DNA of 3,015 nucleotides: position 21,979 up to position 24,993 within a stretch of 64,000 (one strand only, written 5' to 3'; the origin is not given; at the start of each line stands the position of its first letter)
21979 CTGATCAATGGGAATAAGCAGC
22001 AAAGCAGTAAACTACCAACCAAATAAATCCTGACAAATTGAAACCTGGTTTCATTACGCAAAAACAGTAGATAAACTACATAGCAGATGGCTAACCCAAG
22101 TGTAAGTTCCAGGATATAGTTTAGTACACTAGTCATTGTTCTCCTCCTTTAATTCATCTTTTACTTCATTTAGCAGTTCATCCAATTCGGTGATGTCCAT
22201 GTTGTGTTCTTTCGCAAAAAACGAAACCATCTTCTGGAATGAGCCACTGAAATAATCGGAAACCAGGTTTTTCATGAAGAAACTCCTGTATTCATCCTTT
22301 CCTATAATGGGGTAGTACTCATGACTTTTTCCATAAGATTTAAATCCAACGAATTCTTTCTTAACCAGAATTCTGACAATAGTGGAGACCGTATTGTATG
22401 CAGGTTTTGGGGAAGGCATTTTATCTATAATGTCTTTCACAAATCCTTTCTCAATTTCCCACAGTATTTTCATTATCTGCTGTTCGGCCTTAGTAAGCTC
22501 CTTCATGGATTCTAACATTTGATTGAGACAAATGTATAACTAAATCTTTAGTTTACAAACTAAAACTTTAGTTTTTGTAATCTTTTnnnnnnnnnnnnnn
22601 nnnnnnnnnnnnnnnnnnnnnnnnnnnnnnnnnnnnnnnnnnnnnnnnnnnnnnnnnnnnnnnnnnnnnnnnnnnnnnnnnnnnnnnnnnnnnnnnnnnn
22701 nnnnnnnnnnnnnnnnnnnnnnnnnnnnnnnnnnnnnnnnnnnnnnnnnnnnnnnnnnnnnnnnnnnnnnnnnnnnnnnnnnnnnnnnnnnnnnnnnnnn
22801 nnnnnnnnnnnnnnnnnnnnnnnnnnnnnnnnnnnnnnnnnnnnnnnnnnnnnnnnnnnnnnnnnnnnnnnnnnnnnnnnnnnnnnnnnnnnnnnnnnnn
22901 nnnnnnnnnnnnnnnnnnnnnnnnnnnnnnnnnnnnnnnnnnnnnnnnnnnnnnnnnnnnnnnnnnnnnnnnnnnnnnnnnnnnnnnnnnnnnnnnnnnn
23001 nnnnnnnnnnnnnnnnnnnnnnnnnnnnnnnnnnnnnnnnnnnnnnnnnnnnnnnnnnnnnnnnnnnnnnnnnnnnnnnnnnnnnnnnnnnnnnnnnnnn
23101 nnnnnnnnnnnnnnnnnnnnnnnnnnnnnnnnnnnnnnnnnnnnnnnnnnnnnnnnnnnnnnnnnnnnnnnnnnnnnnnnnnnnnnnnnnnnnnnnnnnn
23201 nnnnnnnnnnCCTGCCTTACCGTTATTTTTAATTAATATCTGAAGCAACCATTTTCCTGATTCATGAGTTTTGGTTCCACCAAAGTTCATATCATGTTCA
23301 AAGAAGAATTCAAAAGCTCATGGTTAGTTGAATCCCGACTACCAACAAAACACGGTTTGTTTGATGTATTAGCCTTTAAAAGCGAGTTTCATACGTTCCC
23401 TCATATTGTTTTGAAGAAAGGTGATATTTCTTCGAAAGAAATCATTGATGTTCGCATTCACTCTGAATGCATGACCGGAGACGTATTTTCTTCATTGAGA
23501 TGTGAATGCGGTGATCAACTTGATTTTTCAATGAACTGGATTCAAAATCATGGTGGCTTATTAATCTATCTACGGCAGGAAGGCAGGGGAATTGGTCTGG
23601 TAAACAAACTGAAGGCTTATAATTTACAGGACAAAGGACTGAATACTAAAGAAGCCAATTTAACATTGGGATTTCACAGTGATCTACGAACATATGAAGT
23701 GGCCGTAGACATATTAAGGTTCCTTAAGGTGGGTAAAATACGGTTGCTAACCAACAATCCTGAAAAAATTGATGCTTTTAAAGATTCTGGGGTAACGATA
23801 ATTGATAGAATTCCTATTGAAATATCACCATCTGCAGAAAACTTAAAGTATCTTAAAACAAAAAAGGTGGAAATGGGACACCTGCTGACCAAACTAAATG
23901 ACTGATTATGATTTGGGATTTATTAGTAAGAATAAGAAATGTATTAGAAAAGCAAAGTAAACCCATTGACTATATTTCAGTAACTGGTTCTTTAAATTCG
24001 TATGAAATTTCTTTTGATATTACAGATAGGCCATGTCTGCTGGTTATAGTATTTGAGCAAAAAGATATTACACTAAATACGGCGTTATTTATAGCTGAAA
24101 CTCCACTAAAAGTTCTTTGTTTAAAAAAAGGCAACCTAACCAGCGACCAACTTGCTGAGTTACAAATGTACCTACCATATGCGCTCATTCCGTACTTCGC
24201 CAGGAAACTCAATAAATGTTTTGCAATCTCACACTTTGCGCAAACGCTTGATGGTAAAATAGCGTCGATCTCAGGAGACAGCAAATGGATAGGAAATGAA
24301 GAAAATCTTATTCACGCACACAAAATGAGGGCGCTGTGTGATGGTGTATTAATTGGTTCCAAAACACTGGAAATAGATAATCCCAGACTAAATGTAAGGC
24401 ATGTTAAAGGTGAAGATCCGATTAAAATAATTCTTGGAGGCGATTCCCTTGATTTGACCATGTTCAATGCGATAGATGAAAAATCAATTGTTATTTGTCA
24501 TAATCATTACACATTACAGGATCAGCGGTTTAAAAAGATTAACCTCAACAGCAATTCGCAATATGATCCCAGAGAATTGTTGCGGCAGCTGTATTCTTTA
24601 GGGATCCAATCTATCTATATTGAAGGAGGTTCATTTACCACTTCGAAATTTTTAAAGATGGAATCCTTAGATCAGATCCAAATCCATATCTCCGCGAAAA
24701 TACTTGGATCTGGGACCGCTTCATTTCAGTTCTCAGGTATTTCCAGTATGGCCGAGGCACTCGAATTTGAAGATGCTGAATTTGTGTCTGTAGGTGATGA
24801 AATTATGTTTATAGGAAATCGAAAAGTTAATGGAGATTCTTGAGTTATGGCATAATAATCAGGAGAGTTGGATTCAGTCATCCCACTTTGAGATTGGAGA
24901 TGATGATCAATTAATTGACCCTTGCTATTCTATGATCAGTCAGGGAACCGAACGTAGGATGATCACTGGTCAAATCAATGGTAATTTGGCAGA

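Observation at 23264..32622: Orphan biosynthetic operon initiated by a stand-alone GTP cyclohydrolase II, with tailoring and lipid-type transferases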

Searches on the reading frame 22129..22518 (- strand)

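Call 17: search_protein_families(library=pfam, proteins=[window:22129-22518:-], max_evalue=0.01)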
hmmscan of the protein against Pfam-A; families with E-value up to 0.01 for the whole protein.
window:22129-22518:- (129 aa): 1 family
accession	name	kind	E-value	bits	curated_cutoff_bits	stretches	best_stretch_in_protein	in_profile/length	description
PF03965.22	Penicillinase_R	-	8.1e-29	100.7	22.6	1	8-118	1-112/115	Penicillinase repressor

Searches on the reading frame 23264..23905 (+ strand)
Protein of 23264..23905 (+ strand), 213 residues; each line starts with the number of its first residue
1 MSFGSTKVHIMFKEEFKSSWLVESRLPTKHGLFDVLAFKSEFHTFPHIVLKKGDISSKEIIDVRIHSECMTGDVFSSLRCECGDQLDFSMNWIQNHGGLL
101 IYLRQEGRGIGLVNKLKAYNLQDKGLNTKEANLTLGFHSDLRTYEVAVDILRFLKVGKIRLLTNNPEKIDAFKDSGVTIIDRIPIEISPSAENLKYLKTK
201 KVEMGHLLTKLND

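Call 4: search_protein_families(library=pfam, proteins=[window:23264-23905:+], max_evalue=0.01)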
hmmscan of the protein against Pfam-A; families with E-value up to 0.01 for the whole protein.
window:23264-23905:+ (213 aa): 1 family
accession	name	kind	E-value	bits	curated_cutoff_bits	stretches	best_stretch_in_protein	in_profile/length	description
PF00925.25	GTP_cyclohydro2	-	2.6e-57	193.4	23.3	1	22-184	4-165/165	GTP cyclohydrolase II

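Call 5: search_protein_families(library=ncbifam, proteins=[window:23264-23905:+], max_evalue=0.01)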
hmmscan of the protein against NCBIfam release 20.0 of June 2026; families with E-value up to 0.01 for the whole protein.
window:23264-23905:+ (213 aa): 9 families
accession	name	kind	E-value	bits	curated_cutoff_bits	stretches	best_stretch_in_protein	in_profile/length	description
NF001591.0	PRK00393.1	subfamily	2.9e-74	248.8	148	1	21-210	7-196/199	GTP cyclohydrolase II RibA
NF006803.0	PRK09311.1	equivalog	1.5e-71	241.4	569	1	19-211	213-407/417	bifunctional 3,4-dihydroxy-2-butanone-4-phosphate synthase/GTP cyclohydrolase II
TIGR00505.1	ribA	equivalog_domain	1.6e-68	230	205.85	1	23-208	5-191/191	GTP cyclohydrolase II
NF006805.0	PRK09318.1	equivalog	1.5e-66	225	486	1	22-209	196-381/387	bifunctional 3,4-dihydroxy-2-butanone-4-phosphate synthase/GTP cyclohydrolase II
NF006806.0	PRK09319.1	equivalog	1.6e-65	221.9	764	1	23-210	221-411/561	bifunctional 3,4-dihydroxy-2-butanone-4-phosphate synthase/GTP cyclohydrolase II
NF006456.0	PRK08815.1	equivalog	2.4e-55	188.3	464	1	49-208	207-365/376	GTP cyclohydrolase II RibA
NF005536.0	PRK07198.1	equivalog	1.7e-14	53.5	403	1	60-185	239-376/419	GTP cyclohydrolase II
NF010626.1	PRK14019.1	equivalog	6.2e-14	51.7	513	1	21-179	208-357/364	bifunctional 3,4-dihydroxy-2-butanone-4-phosphate synthase/GTP cyclohydrolase II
NF009132.0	PRK12485.1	equivalog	0.0011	18.1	693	1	15-185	203-367/369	bifunctional 3,4-dihydroxy-2-butanone-4-phosphate synthase/GTP cyclohydrolase II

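Call 77: list_cluster_members(proteins=[P0001, P0121, window:23264-23902:+])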
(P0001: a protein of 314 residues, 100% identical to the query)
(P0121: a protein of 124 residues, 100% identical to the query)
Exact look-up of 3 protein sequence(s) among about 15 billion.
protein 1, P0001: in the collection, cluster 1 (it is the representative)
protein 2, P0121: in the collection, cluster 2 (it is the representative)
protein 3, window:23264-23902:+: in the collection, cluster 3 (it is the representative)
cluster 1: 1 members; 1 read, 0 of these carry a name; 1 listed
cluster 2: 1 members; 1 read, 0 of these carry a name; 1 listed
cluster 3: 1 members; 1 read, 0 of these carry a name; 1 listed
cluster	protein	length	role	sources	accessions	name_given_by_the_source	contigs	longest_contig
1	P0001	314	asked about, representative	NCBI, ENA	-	-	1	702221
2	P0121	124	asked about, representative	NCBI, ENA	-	-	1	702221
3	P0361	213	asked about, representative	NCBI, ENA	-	-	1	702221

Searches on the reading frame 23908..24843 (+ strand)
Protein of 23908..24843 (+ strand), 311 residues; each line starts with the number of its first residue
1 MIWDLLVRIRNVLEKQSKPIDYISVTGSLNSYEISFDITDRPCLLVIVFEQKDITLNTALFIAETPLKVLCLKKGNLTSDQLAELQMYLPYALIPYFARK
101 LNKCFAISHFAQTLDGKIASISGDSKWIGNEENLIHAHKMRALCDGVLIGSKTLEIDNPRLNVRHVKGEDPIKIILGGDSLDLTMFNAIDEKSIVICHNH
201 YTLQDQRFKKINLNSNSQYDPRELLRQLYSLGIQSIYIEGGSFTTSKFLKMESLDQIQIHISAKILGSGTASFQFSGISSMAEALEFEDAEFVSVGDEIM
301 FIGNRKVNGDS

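Call 4: search_protein_families(library=pfam, proteins=[window:23908-24843:+], max_evalue=0.01)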
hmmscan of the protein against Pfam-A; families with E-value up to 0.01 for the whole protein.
window:23908-24843:+ (311 aa): 1 family
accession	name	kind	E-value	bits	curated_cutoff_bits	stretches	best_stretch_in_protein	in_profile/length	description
PF01872.23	RibD_C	-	4.6e-34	118.4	24.1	1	107-300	4-196/197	RibD C-terminal domain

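Call 5: search_protein_families(library=ncbifam, proteins=[window:23908-24843:+], max_evalue=0.01)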
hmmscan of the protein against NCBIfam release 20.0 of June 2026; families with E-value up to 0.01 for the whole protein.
window:23908-24843:+ (311 aa): 7 families
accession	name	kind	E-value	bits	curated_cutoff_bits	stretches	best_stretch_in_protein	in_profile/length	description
TIGR00227.1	ribD_Cterm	domain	7.4e-38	130.2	150.15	1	105-301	4-212/216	riboflavin-specific deaminase C-terminal domain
TIGR00326.1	eubact_ribD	equivalog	1.5e-33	116.5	156.35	1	103-301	140-342/343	bifunctional diaminohydroxyphosphoribosylaminopyrimidine deaminase/5-amino-6-(5-phosphoribosylamino)uracil reductase RibD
TIGR01508.1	rib_reduct_arch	equivalog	5.6e-20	71.4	186.45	1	106-297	3-204/210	2,5-diamino-6-(ribosylamino)-4(3H)-pyrimidinone 5'-phosphate reductase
NF008052.0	PRK10786.1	equivalog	2.5e-14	52.8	500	1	110-300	153-361/367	bifunctional diaminohydroxyphosphoribosylaminopyrimidine deaminase/5-amino-6-(5-phosphoribosylamino)uracil reductase RibD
NF010663.0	PRK14059.1-1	equivalog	8.9e-06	25.2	184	1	113-302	37-247/253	pyrimidine reductase family protein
NF010664.0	PRK14059.1-2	equivalog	0.0002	21.1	226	0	97-158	30-90/257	pyrimidine reductase family protein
NF010665.0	PRK14059.1-4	equivalog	0.00067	19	274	0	218-268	174-224/260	pyrimidine reductase family protein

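Call 20: search_solved_structures(query=window:23908-24843:+, max_evalue=0.01)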
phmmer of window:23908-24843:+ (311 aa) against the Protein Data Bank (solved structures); distinct sequences matched with E-value up to 0.01: 17.
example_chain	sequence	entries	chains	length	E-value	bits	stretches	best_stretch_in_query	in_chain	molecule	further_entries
2azn_A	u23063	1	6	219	5.7e-21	78.2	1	103-300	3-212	Putative 5-amino-6-(5-phosphoribosylamino)uracil reductase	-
2hxv_A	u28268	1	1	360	7.4e-20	74.6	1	94-279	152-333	Diaminohydroxyphosphoribosylaminopyrimidine deaminase/ 5-amino-6-(5-phosphoribosylamino)ur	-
6p8c_A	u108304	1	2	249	2e-19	73.1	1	104-300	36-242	2,5-diamino-6-ribosylamino-4(3H)-pyrimidinone 5'-phosphate reductase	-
9no2_B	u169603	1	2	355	2.4e-16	63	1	99-270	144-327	Riboflavin biosynthesis protein RibD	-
2b3z_A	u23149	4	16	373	2.9e-13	52.9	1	110-299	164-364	Riboflavin biosynthesis protein ribD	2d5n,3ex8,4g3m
2o7p_A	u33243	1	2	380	5.2e-09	38.9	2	110-175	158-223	Riboflavin biosynthesis protein ribD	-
8dq9_A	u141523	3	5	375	5.7e-09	38.8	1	110-299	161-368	3-dehydroquinate dehydratase I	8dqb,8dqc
2g6v_A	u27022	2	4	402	5.8e-09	38.8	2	110-175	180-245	Riboflavin biosynthesis protein ribD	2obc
3zpc_A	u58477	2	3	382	1.7e-07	34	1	110-299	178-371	RIBOFLAVIN BIOSYNTHESIS PROTEIN RIBD | RIBD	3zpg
7lrh_A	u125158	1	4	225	2.9e-06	29.9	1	110-270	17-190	Riboflavin biosynthesis protein RibD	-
4ha7_A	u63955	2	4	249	7.6e-06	28.6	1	103-268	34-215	2,5-diamino-6-ribosylamino-4(3H)-pyrimidinone 5'-phosphate reductase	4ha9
5xv0_A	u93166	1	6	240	8.4e-06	28.4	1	101-277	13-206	Conserved protein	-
5xux_A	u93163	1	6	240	4e-05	26.2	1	101-277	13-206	Conserved protein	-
5xv5_A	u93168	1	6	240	5.7e-05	25.7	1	102-277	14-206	Conserved protein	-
5xv2_A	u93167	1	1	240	9.1e-05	25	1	102-277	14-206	Conserved protein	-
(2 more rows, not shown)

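Call 88: predict_structure(protein=window:23908-24840:+)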
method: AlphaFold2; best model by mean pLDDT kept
length: 311 residues; sequences in the alignment: 1
mean_pLDDT: 35.6   pTM: 0.26
mean pLDDT of the five models: 35.6, 29.7, 28.7, 28.6, 28.0
residues with pLDDT >= 90: 0; 70-90: 0; 50-70: 0; < 50: 311
segments of 3 or more residues with pLDDT < 50: 1-311
pLDDT, mean of each block of 10 residues (from residue 1): 38 40 39 38 44 33 36 41 38 27 26 25 29 36 32 43 40 43 39 37 24 31 43 36 30 34 31 32 39 36 43 29
secondary structure, 60 per line:
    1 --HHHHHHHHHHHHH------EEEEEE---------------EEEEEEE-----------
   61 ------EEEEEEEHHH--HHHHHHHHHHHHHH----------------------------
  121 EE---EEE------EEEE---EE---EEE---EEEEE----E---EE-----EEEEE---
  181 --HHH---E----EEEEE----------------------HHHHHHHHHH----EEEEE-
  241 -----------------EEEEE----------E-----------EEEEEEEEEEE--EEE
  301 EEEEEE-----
elements in order: H3-15 E22-27 E43-49 E67-73 H79-92 E126-128 E135-138 E147-149 E153-157 E173-177 E194-198 H221-230 E235-239 E258-262 E285-295 E298-306
